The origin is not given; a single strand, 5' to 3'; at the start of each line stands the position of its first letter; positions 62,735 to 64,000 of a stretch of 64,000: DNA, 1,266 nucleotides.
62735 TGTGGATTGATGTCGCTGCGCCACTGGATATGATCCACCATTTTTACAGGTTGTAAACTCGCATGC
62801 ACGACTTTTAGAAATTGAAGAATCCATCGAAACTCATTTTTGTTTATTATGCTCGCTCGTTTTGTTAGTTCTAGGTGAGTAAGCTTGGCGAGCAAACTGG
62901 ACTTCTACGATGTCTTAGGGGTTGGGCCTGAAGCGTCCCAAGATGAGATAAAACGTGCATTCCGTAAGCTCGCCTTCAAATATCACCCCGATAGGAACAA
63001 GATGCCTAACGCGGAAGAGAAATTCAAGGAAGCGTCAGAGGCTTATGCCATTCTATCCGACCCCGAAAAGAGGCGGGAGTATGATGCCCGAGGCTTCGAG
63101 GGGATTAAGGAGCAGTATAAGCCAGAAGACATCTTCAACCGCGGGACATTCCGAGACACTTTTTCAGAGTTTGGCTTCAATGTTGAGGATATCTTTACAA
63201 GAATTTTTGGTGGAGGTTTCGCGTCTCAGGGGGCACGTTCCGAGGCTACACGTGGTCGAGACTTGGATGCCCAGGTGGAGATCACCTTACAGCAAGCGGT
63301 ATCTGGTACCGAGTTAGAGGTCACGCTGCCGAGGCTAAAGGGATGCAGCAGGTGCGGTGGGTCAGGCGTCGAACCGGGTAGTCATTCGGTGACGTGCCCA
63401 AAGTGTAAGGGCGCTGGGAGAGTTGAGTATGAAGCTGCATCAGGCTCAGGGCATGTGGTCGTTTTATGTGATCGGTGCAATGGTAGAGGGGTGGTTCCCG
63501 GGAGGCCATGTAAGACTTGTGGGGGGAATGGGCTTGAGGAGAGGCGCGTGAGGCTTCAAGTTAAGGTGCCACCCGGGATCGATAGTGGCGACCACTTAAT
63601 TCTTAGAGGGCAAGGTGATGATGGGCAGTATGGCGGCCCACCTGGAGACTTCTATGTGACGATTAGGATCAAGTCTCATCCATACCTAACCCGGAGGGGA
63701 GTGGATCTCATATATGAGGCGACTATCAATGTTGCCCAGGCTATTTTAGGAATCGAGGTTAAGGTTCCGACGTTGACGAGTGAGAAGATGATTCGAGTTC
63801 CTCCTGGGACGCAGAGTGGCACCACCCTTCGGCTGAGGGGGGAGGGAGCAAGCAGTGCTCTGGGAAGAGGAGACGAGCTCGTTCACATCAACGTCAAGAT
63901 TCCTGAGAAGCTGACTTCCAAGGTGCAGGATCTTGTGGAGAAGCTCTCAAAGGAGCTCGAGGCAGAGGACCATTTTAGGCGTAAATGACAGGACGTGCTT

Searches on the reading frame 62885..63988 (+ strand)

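Call 83: search_protein_families(library=pfam, proteins=[window:62885-63988:+], max_evalue=0.00001)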
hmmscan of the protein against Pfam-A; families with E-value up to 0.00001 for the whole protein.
window:62885-63988:+ (367 aa): 3 families
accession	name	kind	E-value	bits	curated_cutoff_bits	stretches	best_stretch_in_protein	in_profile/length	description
PF01556.23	DnaJ_C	-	6.1e-43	146.9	26.6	1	128-340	2-152/152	DnaJ C terminal domain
PF00226.36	DnaJ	-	1.1e-27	96.3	27.8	1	6-67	1-63/63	DnaJ domain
PF00684.25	DnaJ_CXXCXGXG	-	1.4e-10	41.7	32.7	1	154-216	1-65/65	DnaJ central domain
